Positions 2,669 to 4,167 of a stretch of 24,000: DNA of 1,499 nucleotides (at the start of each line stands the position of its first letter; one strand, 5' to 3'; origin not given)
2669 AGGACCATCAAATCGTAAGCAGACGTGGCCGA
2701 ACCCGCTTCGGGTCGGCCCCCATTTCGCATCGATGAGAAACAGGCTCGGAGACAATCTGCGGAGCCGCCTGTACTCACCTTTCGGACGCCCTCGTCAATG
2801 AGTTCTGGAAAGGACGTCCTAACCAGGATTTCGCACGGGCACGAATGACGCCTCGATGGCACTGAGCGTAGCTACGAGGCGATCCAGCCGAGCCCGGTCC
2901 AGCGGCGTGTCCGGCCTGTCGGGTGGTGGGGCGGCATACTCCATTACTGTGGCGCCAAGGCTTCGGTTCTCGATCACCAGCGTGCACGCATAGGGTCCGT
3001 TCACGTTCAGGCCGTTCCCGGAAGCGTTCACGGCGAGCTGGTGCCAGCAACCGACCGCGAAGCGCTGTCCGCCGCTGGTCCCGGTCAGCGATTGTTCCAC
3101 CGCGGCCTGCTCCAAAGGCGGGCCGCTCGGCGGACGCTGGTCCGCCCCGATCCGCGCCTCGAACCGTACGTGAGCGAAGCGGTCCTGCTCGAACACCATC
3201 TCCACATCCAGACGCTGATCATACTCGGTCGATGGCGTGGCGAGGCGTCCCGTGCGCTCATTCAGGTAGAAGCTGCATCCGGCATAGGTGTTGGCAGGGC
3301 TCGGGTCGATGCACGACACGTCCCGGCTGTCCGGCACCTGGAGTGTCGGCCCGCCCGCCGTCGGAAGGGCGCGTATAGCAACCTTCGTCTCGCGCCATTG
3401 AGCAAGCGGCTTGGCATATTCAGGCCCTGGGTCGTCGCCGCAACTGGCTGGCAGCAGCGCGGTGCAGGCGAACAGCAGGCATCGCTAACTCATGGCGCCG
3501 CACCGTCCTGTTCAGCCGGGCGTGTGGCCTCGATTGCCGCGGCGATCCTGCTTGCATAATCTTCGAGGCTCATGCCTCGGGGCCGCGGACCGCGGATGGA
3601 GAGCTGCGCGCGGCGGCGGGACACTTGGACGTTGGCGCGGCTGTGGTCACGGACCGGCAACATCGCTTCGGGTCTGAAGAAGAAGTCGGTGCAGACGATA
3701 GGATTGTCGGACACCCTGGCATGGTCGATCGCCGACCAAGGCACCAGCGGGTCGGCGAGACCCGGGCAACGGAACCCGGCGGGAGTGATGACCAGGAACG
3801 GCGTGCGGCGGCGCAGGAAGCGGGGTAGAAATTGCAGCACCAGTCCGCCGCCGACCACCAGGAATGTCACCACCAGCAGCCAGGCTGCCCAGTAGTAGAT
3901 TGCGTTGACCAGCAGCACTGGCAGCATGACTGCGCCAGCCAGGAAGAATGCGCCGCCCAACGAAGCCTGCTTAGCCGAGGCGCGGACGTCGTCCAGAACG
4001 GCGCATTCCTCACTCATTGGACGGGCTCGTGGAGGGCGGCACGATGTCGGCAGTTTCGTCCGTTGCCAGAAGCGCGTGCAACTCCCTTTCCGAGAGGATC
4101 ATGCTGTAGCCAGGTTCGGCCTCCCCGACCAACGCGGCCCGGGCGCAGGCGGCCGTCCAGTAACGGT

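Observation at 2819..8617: Second-copy-style phospholipid triad (CDP-alcohol PT, CdsA, PlsC) fused transcriptionally to an M48 protease, its module paralogue and an exported protein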

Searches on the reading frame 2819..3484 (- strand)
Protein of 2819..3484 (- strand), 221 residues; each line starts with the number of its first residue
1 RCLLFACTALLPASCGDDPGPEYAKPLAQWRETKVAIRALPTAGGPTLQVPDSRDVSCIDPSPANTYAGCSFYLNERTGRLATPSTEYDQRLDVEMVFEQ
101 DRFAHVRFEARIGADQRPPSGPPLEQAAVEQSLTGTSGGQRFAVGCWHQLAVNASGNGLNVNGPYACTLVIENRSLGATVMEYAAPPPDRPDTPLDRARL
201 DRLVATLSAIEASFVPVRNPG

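Call 4: search_protein_families(library=pfam, proteins=[window:2819-3484:-], max_evalue=0.01)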
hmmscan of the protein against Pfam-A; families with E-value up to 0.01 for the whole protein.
window:2819-3484:- (221 aa): 0 families

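Call 5: search_protein_families(library=ncbifam, proteins=[window:2819-3484:-], max_evalue=0.01)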
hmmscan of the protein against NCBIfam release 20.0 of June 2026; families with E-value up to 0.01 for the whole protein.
window:2819-3484:- (221 aa): 0 families

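Call 75: search_protein_representatives(protein=window:2819-3484:-)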
Query: 221 residues. Proteins with E-value up to 0.001 (for the whole library): 14; up to 1e-10: 9; up to 1e-30: 6. The best 14 are listed.
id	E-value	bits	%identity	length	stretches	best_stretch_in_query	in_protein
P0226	2.7e-103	360.8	75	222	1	1-217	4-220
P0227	1.0e-63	231.3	64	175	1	48-218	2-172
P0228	7.7e-44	166.3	70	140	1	69-193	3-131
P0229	9.0e-43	162.8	52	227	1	9-215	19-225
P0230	3.5e-39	151.1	46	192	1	37-218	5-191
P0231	2.3e-32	128.8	43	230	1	8-214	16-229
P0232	9.7e-27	110.4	43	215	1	12-215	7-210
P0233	1.0e-25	107.1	43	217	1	20-216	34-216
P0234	8.4e-13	64.8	34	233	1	10-220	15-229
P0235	3.2e-09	53.1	30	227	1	5-214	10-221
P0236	7.1e-09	52.0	31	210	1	10-215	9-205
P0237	2.2e-05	40.5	60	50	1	2-43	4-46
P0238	8.5e-05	38.7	28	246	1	8-201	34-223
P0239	1.8e-04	37.6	35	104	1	119-218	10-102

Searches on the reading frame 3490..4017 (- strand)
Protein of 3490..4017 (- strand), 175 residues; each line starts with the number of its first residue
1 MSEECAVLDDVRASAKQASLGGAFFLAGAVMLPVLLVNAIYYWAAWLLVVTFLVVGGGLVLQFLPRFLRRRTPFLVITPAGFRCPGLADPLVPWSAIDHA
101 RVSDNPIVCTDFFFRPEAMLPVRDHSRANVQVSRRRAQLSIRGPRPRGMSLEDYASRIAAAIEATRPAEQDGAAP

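Call 4: search_protein_families(library=pfam, proteins=[window:3490-4017:-], max_evalue=0.01)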
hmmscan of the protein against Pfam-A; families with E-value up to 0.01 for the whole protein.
window:3490-4017:- (175 aa): 0 families

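Call 5: search_protein_families(library=ncbifam, proteins=[window:3490-4017:-], max_evalue=0.01)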
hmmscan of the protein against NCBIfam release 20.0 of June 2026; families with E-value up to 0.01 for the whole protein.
window:3490-4017:- (175 aa): 1 family
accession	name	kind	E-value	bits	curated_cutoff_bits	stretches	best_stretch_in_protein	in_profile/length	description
NF041635.1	STM3941_fam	subfamily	0.0028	17.6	40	1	36-102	29-92/157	STM3941 family protein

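Call 62: find_homologous_proteins(query=window:3490-4017:-, max_evalue=0.01)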
Query window:3490-4017:- (175 aa): 24 proteins with E <= 0.01 among 417 candidates.
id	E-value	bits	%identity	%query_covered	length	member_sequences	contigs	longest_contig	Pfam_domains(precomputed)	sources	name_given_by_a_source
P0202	1.4e-110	385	100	100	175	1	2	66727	-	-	-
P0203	4.5e-96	338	87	100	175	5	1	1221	-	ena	-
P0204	2.8e-85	302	79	99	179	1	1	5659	-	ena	-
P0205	1.6e-82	293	77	99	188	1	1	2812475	-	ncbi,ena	-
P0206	1.8e-80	287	78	98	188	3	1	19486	-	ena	-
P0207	5.9e-78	279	78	94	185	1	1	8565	-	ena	-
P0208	2.8e-74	267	74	98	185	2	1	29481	-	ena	-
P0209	6.4e-74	265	69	100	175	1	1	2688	-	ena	-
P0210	1.3e-72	261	70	94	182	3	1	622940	-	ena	-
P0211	4.3e-70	253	74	83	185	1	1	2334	-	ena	-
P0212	1.9e-69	251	72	86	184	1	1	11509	-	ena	-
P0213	8.3e-69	249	66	95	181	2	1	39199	-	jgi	-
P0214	2.7e-65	237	64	98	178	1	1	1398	-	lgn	-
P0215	7.1e-63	229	66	93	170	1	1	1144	-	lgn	-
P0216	1.0e-62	229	66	91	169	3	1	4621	-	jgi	-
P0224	6.0e-57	210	57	99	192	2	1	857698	-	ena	-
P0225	2.9e-52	195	55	95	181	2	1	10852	-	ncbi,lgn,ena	-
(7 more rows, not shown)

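Call 64: find_encoding_contigs(protein=P0205, flank=7000, max_places=1)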
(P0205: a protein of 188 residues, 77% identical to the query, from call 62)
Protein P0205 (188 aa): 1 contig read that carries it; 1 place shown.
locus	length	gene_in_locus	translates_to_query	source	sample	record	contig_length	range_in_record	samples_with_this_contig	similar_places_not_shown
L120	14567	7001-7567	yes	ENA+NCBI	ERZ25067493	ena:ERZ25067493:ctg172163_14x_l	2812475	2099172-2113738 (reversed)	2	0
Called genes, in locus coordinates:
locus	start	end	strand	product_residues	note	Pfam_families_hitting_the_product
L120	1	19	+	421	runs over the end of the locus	PF13433:Peripla_BP_5, PF13458:Peripla_BP_6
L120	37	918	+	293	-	PF02653:BPD_transp_2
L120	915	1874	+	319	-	PF02653:BPD_transp_2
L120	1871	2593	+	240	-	PF00005:ABC_tran, PF12399:BCA_ABC_TP_C (weak)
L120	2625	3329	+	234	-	PF00005:ABC_tran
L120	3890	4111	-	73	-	PF13592:HTH_33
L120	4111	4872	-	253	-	-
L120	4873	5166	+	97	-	-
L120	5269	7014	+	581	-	PF13687:DUF4153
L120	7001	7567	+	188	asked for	-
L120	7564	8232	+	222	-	-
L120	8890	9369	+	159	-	-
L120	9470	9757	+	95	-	-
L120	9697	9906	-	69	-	-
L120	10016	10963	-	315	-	PF01180:DHO_dh, PF01207:Dus (weak), PF03060:NMO (weak)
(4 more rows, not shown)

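Call 65: find_encoding_contigs(protein=P0224, flank=7000, max_places=1)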
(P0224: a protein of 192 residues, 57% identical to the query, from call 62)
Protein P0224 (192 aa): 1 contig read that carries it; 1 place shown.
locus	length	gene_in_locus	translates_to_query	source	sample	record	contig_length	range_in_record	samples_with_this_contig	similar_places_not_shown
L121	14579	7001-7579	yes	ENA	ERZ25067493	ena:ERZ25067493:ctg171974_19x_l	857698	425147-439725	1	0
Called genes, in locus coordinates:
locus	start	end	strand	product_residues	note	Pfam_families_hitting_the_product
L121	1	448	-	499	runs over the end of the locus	PF00496:SBP_bac_5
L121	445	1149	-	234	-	PF06267:DUF1028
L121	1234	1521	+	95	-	-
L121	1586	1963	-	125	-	PF12844:HTH_19 (weak), PF01381:HTH_3 (weak)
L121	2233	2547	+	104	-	PF00166:Cpn10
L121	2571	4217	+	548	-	PF00118:Cpn60_TCP1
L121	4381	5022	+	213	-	PF00596:Aldolase_II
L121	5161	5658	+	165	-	PF05974:DUF892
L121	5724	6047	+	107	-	-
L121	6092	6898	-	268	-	-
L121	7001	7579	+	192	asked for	-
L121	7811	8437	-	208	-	-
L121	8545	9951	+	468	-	PF00144:Beta-lactamase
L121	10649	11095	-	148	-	-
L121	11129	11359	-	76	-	-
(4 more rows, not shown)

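Call 66: find_encoding_contigs(protein=P0225, flank=7000, max_places=1)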
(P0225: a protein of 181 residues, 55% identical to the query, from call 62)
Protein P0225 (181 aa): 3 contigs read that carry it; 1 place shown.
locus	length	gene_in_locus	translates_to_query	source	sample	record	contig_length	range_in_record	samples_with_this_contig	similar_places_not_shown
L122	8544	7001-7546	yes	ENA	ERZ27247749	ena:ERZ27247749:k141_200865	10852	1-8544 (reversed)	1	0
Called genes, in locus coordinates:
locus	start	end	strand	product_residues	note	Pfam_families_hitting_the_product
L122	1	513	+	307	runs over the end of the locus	-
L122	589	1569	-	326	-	PF07366:SnoaL, PF12680:SnoaL_2 (weak), PF07366:SnoaL, PF12680:SnoaL_2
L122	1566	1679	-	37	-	-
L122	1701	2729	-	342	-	PF00356:LacI, PF00532:Peripla_BP_1, PF13377:Peripla_BP_3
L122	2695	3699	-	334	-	PF07366:SnoaL, PF12680:SnoaL_2, PF07366:SnoaL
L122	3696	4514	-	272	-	PF00528:BPD_transp_1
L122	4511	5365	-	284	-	PF00528:BPD_transp_1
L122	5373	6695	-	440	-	PF01547:SBP_bac_1, PF13416:SBP_bac_8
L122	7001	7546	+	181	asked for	-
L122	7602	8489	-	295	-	-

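Call 72: find_encoding_contigs(protein=P0206, flank=10000, max_places=1)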
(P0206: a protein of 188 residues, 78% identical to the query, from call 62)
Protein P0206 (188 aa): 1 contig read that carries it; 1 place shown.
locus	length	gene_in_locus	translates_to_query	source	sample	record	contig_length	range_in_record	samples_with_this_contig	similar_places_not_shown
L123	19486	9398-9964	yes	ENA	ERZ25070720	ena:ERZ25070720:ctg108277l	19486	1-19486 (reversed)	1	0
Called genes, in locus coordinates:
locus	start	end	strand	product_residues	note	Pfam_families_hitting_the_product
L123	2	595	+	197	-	?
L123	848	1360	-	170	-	PF14317:YcxB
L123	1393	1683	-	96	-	-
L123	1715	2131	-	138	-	PF06832:BiPBP_C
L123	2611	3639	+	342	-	-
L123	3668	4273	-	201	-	PF17973:bMG10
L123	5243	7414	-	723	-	PF11974:bMG3, PF01835:MG2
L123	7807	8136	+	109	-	-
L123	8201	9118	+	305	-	-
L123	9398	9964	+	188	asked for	-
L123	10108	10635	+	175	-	-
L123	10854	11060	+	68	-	-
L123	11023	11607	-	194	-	-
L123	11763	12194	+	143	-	PF19686:DUF6188 (weak)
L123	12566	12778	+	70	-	-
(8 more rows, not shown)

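Call 73: find_encoding_contigs(protein=P0210, flank=10000, max_places=1)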
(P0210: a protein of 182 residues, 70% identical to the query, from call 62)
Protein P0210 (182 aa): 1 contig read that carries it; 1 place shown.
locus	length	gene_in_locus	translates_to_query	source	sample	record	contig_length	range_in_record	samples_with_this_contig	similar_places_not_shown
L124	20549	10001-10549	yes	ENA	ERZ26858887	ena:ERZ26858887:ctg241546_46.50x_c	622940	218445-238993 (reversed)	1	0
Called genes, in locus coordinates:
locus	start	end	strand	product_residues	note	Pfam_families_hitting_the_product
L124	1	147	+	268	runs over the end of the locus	PF04116:FA_hydroxylase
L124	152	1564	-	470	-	-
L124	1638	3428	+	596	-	PF12850:Metallophos_2 (weak), PF04055:Radical_SAM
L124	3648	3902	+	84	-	-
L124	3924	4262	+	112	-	PF02653:BPD_transp_2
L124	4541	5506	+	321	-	-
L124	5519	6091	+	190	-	-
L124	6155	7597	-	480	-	PF00282:Pyridoxal_deC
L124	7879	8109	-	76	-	-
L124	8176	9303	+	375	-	PF04116:FA_hydroxylase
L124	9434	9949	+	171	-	-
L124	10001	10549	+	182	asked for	-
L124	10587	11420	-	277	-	-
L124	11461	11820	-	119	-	-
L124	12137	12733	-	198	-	-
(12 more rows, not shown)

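Call 90: predict_structure(alignment_id=A3)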
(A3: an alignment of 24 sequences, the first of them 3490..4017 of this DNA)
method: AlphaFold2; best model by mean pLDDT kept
length: 175 residues; sequences in the alignment: 24
mean_pLDDT: 90.4   pTM: 0.77
mean pLDDT of the five models: 90.4, 90.0, 89.7, 88.6, 87.7
residues with pLDDT >= 90: 131; 70-90: 34; 50-70: 3; < 50: 7
segments of 3 or more residues with pLDDT < 50: 171-175
pLDDT, mean of each block of 10 residues (from residue 1): 80 88 97 97 97 97 88 92 93 96 90 96 92 96 90 95 77 44
secondary structure, 60 per line:
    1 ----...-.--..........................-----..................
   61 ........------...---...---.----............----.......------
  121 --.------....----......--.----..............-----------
elements in order: E5-7 H12-37 H43-68 E75-77 E81-83 E97-103 E108-114 E130-133 E138-143 H151-164

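Call 92: fold_search(model_id=the predicted structure, library=pdb)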
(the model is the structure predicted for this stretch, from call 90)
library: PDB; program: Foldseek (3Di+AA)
matches with E <= 10: 174; with E <= 0.001: 0
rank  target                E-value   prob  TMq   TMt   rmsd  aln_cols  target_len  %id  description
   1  4f7u_Q                1.9e-01  0.72  0.29  0.39   5.2        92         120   11  The 6S snRNP assembly intermediate (released 2013-01-30)
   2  4v98_A3               2.0e-01  0.89  0.37  0.48   5.8       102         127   10  The 8S snRNP Assembly Intermediate (released 2014-07-09)
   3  2grv_B                2.7e-01  0.54  0.22  0.08   7.7        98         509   14  Crystal Structure of LpqW (released 2006-07-18)
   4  7r81_K1               3.1e-01  0.11  0.15  0.14   9.4        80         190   19  Structure of the translating Neurospora crassa ribosome arrested by cycloheximide (released 2021-12-01)
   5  6woo_H                3.1e-01  0.10  0.14  0.14  10.0        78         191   14  CryoEM structure of yeast 80S ribosome with Met-tRNAiMet, eIF5B, and GDP (released 2020-09-23)
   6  5yi7_A                3.2e-01  0.54  0.30  0.38   6.7       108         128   12  Crystal structure of drosophila Numb PTB domain and Pon peptide complex (released 2018-04-18)
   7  9qeg_G                3.9e-01  0.11  0.15  0.16  10.0        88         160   15  Cryo-EM structure of the 70S ribosome of a MLSb sensitive S. aureus strain "KES34" in complex with solithromycin (released 2025-06-04)
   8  2gcl_B                4.1e-01  0.84  0.32  0.25   3.2        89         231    9  Structure of the Pob3 Middle domain (released 2006-05-23)
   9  8ove_By               4.7e-01  0.07  0.14  0.14   8.8        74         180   19  CRYO-EM STRUCTURE OF TRYPANOSOMA BRUCEI PROCYCLIC FORM 80S RIBOSOME : TB11CS6H1 snoRNA mutant (released 2023-11-29)
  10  4f7u_P                5.3e-01  0.38  0.27  0.37   5.3        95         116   10  The 6S snRNP assembly intermediate (released 2013-01-30)
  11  5njj_B                5.3e-01  0.38  0.33  0.40   9.1       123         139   10  PTB domain of human Numb isoform-1 (released 2017-12-13)
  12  3f0w                  5.6e-01  0.30  0.28  0.31   8.7       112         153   11  Human NUMB-like protein, phosphotyrosine interaction domain (released 2008-11-04)
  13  5njk_A                6.0e-01  0.63  0.34  0.40   4.2       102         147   10  PTB domain of human Numb isoform-1 (released 2017-12-13)
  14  2grv_C                8.1e-01  0.30  0.22  0.08   7.2        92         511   16  Crystal Structure of LpqW (released 2006-07-18)
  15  8p2f_K                8.1e-01  0.06  0.13  0.13  10.1        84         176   14  Staphylococcus aureus 70S ribosome with elongation factor G locked with fusidic acid cyclopentane in post-translocatio (released 2024-05-01)
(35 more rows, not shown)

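Call 98: find_related_loci(query=A3, collection=metagenome_contigs, flank=9000)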
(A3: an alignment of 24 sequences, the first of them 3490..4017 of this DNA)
Query A3 (175 aa) in metagenome_contigs; peptide patterns used: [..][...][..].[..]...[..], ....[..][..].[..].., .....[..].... (x = any residue, [..] = any of these).
347 stretches matched a pattern; 6 encode a relative of the query (tblastn E <= 1e-3); 6 distinct loci.
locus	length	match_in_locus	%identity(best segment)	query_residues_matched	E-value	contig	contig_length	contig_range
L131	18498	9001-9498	66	4-169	6e-74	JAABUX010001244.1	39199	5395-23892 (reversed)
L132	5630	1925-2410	64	7-168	3e-66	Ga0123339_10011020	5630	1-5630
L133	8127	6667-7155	57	6-167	4e-52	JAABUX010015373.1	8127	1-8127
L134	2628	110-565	53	3-154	9e-40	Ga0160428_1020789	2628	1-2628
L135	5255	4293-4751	51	3-155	2e-38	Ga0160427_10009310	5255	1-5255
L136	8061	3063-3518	53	3-154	2e-37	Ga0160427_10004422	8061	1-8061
